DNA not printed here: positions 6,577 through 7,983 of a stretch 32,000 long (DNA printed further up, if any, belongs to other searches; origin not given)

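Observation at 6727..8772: Two-gene operon: chalcone-synthase-like Cys-His-Asn condensing enzyme plus luciferase-like oxidoreductase in an archaeon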

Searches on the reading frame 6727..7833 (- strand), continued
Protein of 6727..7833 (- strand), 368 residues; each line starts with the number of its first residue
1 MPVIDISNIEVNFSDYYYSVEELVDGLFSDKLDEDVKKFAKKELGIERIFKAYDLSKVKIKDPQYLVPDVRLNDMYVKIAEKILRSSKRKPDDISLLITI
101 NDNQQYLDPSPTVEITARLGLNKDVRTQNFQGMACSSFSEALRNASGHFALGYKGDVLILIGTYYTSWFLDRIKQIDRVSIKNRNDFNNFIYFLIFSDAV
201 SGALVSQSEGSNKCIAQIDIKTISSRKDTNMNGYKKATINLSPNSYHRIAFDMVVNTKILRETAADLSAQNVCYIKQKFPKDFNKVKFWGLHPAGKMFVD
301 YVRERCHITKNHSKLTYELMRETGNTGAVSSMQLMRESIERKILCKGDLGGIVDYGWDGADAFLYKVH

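Call 52: find_encoding_contigs(protein=P0134, flank=8000, max_places=2)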
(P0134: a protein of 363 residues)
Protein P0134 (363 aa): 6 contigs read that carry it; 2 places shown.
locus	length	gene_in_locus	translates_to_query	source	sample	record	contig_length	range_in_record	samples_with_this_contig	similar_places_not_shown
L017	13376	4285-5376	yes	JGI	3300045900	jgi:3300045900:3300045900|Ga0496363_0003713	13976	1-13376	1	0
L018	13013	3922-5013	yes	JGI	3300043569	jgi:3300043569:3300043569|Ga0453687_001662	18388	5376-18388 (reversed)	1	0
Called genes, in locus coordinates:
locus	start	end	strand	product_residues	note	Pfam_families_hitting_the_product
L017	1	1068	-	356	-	?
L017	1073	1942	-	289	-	PF02754:CCG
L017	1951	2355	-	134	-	PF13183:Fer4_8, PF13187:Fer4_9 (weak), PF13534:Fer4_17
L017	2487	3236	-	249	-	PF03796:DnaB_C (weak), PF06745:ATPase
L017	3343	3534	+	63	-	-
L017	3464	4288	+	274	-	PF02737:3HCDH_N, PF03446:NAD_binding_2 (weak), PF00725:3HCDH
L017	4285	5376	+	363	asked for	PF08392:FAE1_CUT1_RppA (weak), PF02797:Chal_sti_synt_C, PF08541:ACP_syn_III_C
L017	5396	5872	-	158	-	PF13302:Acetyltransf_3 (weak), PF13420:Acetyltransf_4, PF00583:Acetyltransf_1, PF13673:Acetyltransf_10 (weak)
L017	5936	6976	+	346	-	PF01118:Semialdhyde_dh, PF02774:Semialdhyde_dhC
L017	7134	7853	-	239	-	PF01995:NRD1_2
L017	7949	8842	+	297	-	-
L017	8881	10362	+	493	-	PF02310:B12-binding, PF04055:Radical_SAM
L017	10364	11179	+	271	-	-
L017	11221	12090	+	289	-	PF27367:AF_2048_N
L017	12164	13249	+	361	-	PF00988:CPSase_sm_chain, PF00117:GATase, PF07722:Peptidase_C26 (faint)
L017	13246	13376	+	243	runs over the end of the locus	?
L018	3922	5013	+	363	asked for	PF08392:FAE1_CUT1_RppA (weak), PF02797:Chal_sti_synt_C, PF08541:ACP_syn_III_C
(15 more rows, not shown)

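Call 53: find_encoding_contigs(protein=P0142, flank=8000, max_places=2)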
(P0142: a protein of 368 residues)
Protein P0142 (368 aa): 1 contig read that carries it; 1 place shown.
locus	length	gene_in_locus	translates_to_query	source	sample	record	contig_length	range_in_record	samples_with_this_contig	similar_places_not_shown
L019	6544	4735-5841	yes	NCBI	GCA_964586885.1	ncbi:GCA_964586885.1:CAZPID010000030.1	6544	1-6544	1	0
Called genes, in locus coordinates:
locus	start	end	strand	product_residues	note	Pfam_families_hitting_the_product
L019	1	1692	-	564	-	?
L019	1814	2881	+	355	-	PF08442:ATP-grasp_2, PF24948:Citrate_synth_N, PF00549:Ligase_CoA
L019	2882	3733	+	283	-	PF02629:CoA_binding, PF00549:Ligase_CoA, PF13607:Succ_CoA_lig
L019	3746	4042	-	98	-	-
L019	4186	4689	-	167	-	PF00132:Hexapep (weak), PF21711:DCTN5 (weak), PF25087:GMPPB_C (faint), PF25084:LbH_EIF2B (weak), PF00132:Hexapep (weak), PF14602:Hexapep_2 (weak), PF00132:Hexapep, PF14602:Hexapep_2 (weak)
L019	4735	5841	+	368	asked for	PF00195:Chal_sti_synt_N, PF08392:FAE1_CUT1_RppA, PF08545:ACP_syn_III (faint), PF02797:Chal_sti_synt_C, PF08541:ACP_syn_III_C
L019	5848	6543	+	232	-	?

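Call 54: search_protein_families(library=ncbifam, proteins=[P0134, P0142, P0144, P0145, P0149, P0150, P0152, P0153, P0156, P0158], max_evalue=0.00001)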
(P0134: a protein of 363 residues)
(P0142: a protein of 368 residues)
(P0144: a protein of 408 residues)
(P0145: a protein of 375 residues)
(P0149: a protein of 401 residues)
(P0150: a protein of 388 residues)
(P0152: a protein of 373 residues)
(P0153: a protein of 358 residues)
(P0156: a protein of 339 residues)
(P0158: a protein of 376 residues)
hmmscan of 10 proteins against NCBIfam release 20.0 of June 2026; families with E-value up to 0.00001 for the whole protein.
P0134 (363 aa): 8 families
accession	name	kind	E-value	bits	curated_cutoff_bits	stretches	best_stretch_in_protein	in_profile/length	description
NF042429.2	DHPHCoAsyn_DpgA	equivalog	1.5e-23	83.3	425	2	202-357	180-345/350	3,5-dihydroxyphenylacetyl-CoA synthase DpgA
NF006829.0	PRK09352.1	subfamily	1e-18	67.4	249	1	194-358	150-317/322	beta-ketoacyl-ACP synthase 3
TIGR00747.1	fabH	subfamily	6.1e-14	51.8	292.1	1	198-359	152-319/322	beta-ketoacyl-ACP synthase III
NF005703.0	PRK07515.1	equivalog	3.2e-13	49.3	304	1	193-360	191-370/373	beta-ketoacyl-ACP synthase III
NF006720.0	PRK09258.1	equivalog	1.2e-12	47.8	285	1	64-353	59-329/338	3-oxoacyl-ACP synthase III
NF004623.0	PRK05963.1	equivalog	4.8e-12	45.8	437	1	269-361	238-327/328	beta-ketoacyl-ACP synthase III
NF005541.0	PRK07204.1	equivalog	2.8e-11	43.4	402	1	261-362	231-329/329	beta-ketoacyl-ACP synthase III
NF005308.0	PRK06840.1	equivalog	4.6e-07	29.2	315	1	56-163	43-151/339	3-oxoacyl-ACP synthase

P0142 (368 aa): 11 families
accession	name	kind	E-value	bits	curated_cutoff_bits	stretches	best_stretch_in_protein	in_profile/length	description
NF042429.2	DHPHCoAsyn_DpgA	equivalog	2.9e-27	95.5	425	2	4-159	1-166/350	3,5-dihydroxyphenylacetyl-CoA synthase DpgA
NF006829.0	PRK09352.1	subfamily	3.9e-25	88.5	249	2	198-367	156-321/322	beta-ketoacyl-ACP synthase 3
TIGR00747.1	fabH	subfamily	8.3e-22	77.7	292.1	2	197-365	153-320/322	beta-ketoacyl-ACP synthase III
NF005541.0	PRK07204.1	equivalog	9.2e-16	58.1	402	1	192-361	151-323/329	beta-ketoacyl-ACP synthase III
NF006720.0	PRK09258.1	equivalog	5.4e-14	52.2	285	1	61-363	59-334/338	3-oxoacyl-ACP synthase III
NF005703.0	PRK07515.1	equivalog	4e-11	42.4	304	0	51-153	84-183/373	beta-ketoacyl-ACP synthase III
NF009519.0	PRK12880.1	equivalog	9.5e-11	41.6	436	0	3-173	9-168/353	beta-ketoacyl-ACP synthase III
NF005293.2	PRK06816.1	subfamily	3.2e-09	36.3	450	1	53-255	53-243/378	StlD/DarB family beta-ketosynthase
NF004623.0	PRK05963.1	equivalog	2.2e-08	33.8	437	0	60-153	51-141/328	beta-ketoacyl-ACP synthase III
NF053539.1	resorcinol_DarB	exception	4.3e-08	32.7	550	0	59-227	59-217/377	dialkylresorcinol biosynthesis protein DarB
NF003274.0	PRK04262.1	equivalog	7.7e-07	28.4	244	0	2-153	3-140/347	hydroxymethylglutaryl-CoA synthase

P0144 (408 aa): 10 families
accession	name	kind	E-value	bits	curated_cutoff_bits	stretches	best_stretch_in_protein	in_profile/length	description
NF042429.2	DHPHCoAsyn_DpgA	equivalog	3.1e-21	75.7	425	2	100-197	70-167/350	3,5-dihydroxyphenylacetyl-CoA synthase DpgA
NF006829.0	PRK09352.1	subfamily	2e-19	69.8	249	2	234-400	155-315/322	beta-ketoacyl-ACP synthase 3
TIGR00747.1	fabH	subfamily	2.8e-17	62.8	292.1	2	236-399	155-315/322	beta-ketoacyl-ACP synthase III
NF005541.0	PRK07204.1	equivalog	1.5e-11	44.3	402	1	318-401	244-324/329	beta-ketoacyl-ACP synthase III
NF006720.0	PRK09258.1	equivalog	1.4e-10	41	285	1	97-400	58-332/338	3-oxoacyl-ACP synthase III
NF004623.0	PRK05963.1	equivalog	2.4e-09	37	437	0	236-401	157-323/328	beta-ketoacyl-ACP synthase III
NF009519.0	PRK12880.1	equivalog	1.2e-08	34.7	436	0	314-400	252-332/353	beta-ketoacyl-ACP synthase III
NF005703.0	PRK07515.1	equivalog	5.1e-08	32.2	304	0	233-405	196-371/373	beta-ketoacyl-ACP synthase III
NF053539.1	resorcinol_DarB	exception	1.2e-07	31.2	550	0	95-260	58-211/377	dialkylresorcinol biosynthesis protein DarB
NF005293.2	PRK06816.1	subfamily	3e-07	29.8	450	0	89-259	51-210/378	StlD/DarB family beta-ketosynthase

P0145 (375 aa): 7 families
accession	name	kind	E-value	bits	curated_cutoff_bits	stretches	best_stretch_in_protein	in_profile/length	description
NF042429.2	DHPHCoAsyn_DpgA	equivalog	2.8e-25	89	425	2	3-157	1-162/350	3,5-dihydroxyphenylacetyl-CoA synthase DpgA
NF006829.0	PRK09352.1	subfamily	3.5e-20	72.2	249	1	200-370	156-321/322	beta-ketoacyl-ACP synthase 3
TIGR00747.1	fabH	subfamily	2.2e-18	66.4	292.1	1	199-369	153-321/322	beta-ketoacyl-ACP synthase III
NF005541.0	PRK07204.1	equivalog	4.9e-14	52.4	402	1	194-370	151-329/329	beta-ketoacyl-ACP synthase III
NF006720.0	PRK09258.1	equivalog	1.7e-08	34.1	285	1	64-364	60-332/338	3-oxoacyl-ACP synthase III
NF004623.0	PRK05963.1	equivalog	2.7e-08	33.5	437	0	286-368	247-326/328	beta-ketoacyl-ACP synthase III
TIGR01835.1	HMG-CoA-S_prok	equivalog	9.3e-06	24.7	360.35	0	6-160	6-141/382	hydroxymethylglutaryl-CoA synthase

P0149 (401 aa): 6 families
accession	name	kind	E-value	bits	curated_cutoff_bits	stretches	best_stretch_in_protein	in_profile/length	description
NF042429.2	DHPHCoAsyn_DpgA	equivalog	4.5e-24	85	425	2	237-392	180-342/350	3,5-dihydroxyphenylacetyl-CoA synthase DpgA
NF006829.0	PRK09352.1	subfamily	1.4e-15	57.1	249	1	234-393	155-314/322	beta-ketoacyl-ACP synthase 3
TIGR00747.1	fabH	subfamily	1.6e-12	47.1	292.1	0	235-393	154-315/322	beta-ketoacyl-ACP synthase III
NF006720.0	PRK09258.1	equivalog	1.4e-08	34.5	285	1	98-393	59-331/338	3-oxoacyl-ACP synthase III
NF004623.0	PRK05963.1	equivalog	3.7e-07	29.8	437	0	315-397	246-325/328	beta-ketoacyl-ACP synthase III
NF005541.0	PRK07204.1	equivalog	7.7e-07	28.8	402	0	229-399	151-328/329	beta-ketoacyl-ACP synthase III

P0150 (388 aa): 6 families
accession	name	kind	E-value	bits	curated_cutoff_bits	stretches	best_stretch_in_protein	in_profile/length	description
NF006829.0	PRK09352.1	subfamily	3.5e-15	55.8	249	2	72-164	50-141/322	beta-ketoacyl-ACP synthase 3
TIGR00747.1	fabH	subfamily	1.5e-11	44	292.1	0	73-163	49-138/322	beta-ketoacyl-ACP synthase III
NF042429.2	DHPHCoAsyn_DpgA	equivalog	1.6e-08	33.8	425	0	77-150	72-144/350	3,5-dihydroxyphenylacetyl-CoA synthase DpgA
NF004623.0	PRK05963.1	equivalog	2.3e-08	33.7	437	0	207-373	156-313/328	beta-ketoacyl-ACP synthase III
NF005541.0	PRK07204.1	equivalog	4e-08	33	402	0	201-379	151-321/329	beta-ketoacyl-ACP synthase III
NF006720.0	PRK09258.1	equivalog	4.9e-07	29.4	285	1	74-384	60-335/338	3-oxoacyl-ACP synthase III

P0152 (373 aa): 8 families
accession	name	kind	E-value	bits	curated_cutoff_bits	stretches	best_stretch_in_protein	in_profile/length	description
NF042429.2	DHPHCoAsyn_DpgA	equivalog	1.8e-35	122.5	425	2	203-373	180-350/350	3,5-dihydroxyphenylacetyl-CoA synthase DpgA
NF006829.0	PRK09352.1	subfamily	3.7e-21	75.4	249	2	200-373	155-321/322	beta-ketoacyl-ACP synthase 3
TIGR00747.1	fabH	subfamily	1.7e-16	60.2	292.1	2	63-162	48-145/322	beta-ketoacyl-ACP synthase III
NF004623.0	PRK05963.1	equivalog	2e-15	56.9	437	1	58-156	47-141/328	beta-ketoacyl-ACP synthase III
NF005541.0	PRK07204.1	equivalog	2.6e-13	50.1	402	1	195-372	151-328/329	beta-ketoacyl-ACP synthase III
NF006720.0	PRK09258.1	equivalog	1.3e-12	47.7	285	1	61-366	56-331/338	3-oxoacyl-ACP synthase III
NF005703.0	PRK07515.1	equivalog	7e-07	28.5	304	0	293-371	294-370/373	beta-ketoacyl-ACP synthase III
NF009519.0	PRK12880.1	equivalog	1.2e-06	28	436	0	60-143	54-136/353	beta-ketoacyl-ACP synthase III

P0153 (358 aa): 5 families
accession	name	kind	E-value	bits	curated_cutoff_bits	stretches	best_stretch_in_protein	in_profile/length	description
NF042429.2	DHPHCoAsyn_DpgA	equivalog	2e-18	66.4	425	2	3-159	1-166/350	3,5-dihydroxyphenylacetyl-CoA synthase DpgA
NF006829.0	PRK09352.1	subfamily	5.7e-14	51.8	249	1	197-356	155-319/322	beta-ketoacyl-ACP synthase 3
TIGR00747.1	fabH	subfamily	2.1e-08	33.6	292.1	0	198-353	154-317/322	beta-ketoacyl-ACP synthase III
NF004623.0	PRK05963.1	equivalog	1.6e-06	27.6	437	0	277-329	247-296/328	beta-ketoacyl-ACP synthase III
NF006720.0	PRK09258.1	equivalog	3.6e-06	26.5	285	0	58-121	57-120/338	3-oxoacyl-ACP synthase III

P0156 (339 aa): 5 families
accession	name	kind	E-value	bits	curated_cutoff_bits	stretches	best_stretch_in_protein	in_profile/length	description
NF042429.2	DHPHCoAsyn_DpgA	equivalog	6.3e-20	71.4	425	1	255-318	262-325/350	3,5-dihydroxyphenylacetyl-CoA synthase DpgA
NF006829.0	PRK09352.1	subfamily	8.6e-13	47.9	249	1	184-335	156-317/322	beta-ketoacyl-ACP synthase 3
NF004623.0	PRK05963.1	equivalog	3.6e-10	39.6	437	0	39-131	41-128/328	beta-ketoacyl-ACP synthase III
TIGR00747.1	fabH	subfamily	3.7e-10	39.4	292.1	0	39-130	38-124/322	beta-ketoacyl-ACP synthase III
NF006720.0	PRK09258.1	equivalog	9.3e-10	38.3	285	1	54-333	59-332/338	3-oxoacyl-ACP synthase III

P0158 (376 aa): 6 families
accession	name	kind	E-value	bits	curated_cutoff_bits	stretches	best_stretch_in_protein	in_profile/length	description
NF042429.2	DHPHCoAsyn_DpgA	equivalog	3.5e-21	75.5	425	2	4-161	2-161/350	3,5-dihydroxyphenylacetyl-CoA synthase DpgA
NF006829.0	PRK09352.1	subfamily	3.8e-15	55.7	249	2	204-374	156-319/322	beta-ketoacyl-ACP synthase 3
TIGR00747.1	fabH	subfamily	5.1e-13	48.8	292.1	1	57-164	41-144/322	beta-ketoacyl-ACP synthase III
NF004623.0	PRK05963.1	equivalog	1e-12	48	437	1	205-373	157-325/328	beta-ketoacyl-ACP synthase III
NF005703.0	PRK07515.1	equivalog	3.8e-06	26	304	0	291-372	289-368/373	beta-ketoacyl-ACP synthase III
NF006720.0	PRK09258.1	equivalog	7.6e-06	25.5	285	0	28-171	25-162/338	3-oxoacyl-ACP synthase III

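Call 55: list_cluster_members(proteins=[L015:1207-2163:+, L016:3254-4210:+, L012:3628-4584:+, L015:5119-5577:+, L016:5128-5586:+, L011:3596-4834:-, L014:12021-13082:+, L017:5936-6976:+, L019:1814-2881:+, L009:739-1605:+])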
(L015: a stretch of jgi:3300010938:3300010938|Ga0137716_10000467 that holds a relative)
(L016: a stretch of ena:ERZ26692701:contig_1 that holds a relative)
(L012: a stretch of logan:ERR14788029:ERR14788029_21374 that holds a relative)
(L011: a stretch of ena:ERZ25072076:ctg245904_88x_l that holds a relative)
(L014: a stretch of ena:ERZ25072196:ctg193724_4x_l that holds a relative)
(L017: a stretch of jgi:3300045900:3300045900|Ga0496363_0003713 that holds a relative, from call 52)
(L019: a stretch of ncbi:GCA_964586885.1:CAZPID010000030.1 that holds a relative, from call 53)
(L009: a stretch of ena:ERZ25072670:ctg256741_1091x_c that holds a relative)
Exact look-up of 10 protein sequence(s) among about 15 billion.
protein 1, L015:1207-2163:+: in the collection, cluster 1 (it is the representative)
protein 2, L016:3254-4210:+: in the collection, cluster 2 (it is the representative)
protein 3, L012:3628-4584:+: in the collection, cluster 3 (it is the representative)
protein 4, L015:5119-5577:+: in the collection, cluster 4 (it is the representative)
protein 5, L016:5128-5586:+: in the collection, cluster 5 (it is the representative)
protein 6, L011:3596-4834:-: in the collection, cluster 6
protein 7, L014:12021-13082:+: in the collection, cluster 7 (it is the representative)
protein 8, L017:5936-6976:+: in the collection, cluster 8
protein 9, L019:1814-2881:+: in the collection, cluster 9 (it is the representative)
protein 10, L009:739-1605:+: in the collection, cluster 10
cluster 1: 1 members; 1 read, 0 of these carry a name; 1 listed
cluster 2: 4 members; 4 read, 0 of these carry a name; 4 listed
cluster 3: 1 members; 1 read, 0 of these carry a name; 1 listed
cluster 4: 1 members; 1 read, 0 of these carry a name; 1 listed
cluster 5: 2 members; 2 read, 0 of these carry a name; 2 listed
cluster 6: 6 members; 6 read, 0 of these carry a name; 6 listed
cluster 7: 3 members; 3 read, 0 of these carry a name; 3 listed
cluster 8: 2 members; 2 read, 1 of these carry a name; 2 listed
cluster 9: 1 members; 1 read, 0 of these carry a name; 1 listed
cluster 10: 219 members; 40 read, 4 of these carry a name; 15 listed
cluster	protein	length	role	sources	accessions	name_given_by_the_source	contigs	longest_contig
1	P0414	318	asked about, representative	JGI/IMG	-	-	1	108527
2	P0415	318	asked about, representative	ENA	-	-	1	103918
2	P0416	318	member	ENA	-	-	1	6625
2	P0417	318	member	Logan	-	-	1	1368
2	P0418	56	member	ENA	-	-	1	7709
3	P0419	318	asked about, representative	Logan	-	-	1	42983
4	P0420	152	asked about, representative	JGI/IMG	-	-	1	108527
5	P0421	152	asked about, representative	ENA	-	-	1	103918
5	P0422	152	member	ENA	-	-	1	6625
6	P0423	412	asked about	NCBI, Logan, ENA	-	-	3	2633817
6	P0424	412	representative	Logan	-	-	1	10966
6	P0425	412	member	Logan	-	-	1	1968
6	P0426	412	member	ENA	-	-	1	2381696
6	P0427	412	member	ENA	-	-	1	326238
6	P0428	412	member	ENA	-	-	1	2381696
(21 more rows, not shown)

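Call 56: search_protein_families(library=pfam, proteins=[L019:5848-6543:+, L017:3464-4288:+, L015:9001-9993:+, L016:8977-9987:+, L011:9098-9991:+, L014:9070-9996:+, L016:11134-11547:+, L015:8644-8946:-], max_evalue=0.001)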
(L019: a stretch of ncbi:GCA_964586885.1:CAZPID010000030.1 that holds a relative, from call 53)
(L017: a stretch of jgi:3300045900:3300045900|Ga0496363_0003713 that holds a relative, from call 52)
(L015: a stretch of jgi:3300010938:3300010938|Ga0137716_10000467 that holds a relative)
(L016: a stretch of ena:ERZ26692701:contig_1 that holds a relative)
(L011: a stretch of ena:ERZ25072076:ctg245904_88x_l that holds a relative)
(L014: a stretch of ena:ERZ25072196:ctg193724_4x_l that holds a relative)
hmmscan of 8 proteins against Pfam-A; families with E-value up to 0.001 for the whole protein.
L019:5848-6543:+ (232 aa): 2 families
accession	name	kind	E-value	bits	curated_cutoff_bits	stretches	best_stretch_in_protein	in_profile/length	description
PF08240.17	ADH_N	-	3.4e-24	85.5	23.5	1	27-127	2-104/104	Alcohol dehydrogenase GroES-like domain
PF00107.32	ADH_zinc_N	-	2.9e-18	66.5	31.8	1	169-231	2-64/129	Zinc-binding dehydrogenase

L017:3464-4288:+ (274 aa): 3 families
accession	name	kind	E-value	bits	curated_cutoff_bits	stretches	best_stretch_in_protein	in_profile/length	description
PF02737.24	3HCDH_N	-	1.6e-42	145.9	22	1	5-169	1-179/180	3-hydroxyacyl-CoA dehydrogenase, NAD binding domain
PF00725.27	3HCDH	-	2e-30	105.6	22.1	1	172-268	1-97/97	3-hydroxyacyl-CoA dehydrogenase, C-terminal domain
PF03446.21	NAD_binding_2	-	6e-06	26.8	21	1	5-107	1-97/161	NAD binding domain of 6-phosphogluconate dehydrogenase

L015:9001-9993:+ (330 aa): 1 family
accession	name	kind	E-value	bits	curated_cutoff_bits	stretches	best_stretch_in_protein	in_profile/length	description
PF00296.26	Bac_luciferase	-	1e-14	55.1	27.9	1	164-297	186-310/314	Luciferase-like monooxygenase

L016:8977-9987:+ (336 aa): 1 family
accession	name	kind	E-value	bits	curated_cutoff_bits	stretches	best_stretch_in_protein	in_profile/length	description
PF00296.26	Bac_luciferase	-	7.6e-20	71.9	27.9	2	58-143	51-134/314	Luciferase-like monooxygenase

L011:9098-9991:+ (297 aa): 1 family
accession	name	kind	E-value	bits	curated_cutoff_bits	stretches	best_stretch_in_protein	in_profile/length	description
PF00296.26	Bac_luciferase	-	2.2e-38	132.9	27.9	2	6-118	21-137/314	Luciferase-like monooxygenase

L014:9070-9996:+ (308 aa): 1 family
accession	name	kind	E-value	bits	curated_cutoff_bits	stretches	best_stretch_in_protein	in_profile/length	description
PF00296.26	Bac_luciferase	-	2.6e-18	66.9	27.9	2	130-274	161-308/314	Luciferase-like monooxygenase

L016:11134-11547:+ (137 aa): 0 families

L015:8644-8946:- (100 aa): 1 family
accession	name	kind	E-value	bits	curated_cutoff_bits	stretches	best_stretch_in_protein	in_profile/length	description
PF02229.22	PC4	-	0.00035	20.5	25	1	25-69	7-51/52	Transcriptional Coactivator p15 (PC4)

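Call 68: find_encoding_contigs(protein=P0145, flank=6000, max_places=2)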
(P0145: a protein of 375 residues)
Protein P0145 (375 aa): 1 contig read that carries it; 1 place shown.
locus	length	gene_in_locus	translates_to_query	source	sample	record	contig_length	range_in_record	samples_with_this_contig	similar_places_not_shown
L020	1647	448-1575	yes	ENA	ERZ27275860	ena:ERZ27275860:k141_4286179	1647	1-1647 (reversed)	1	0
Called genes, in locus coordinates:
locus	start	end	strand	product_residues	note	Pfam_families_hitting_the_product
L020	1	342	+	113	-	?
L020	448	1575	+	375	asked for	PF08392:FAE1_CUT1_RppA (weak), PF02797:Chal_sti_synt_C, PF08541:ACP_syn_III_C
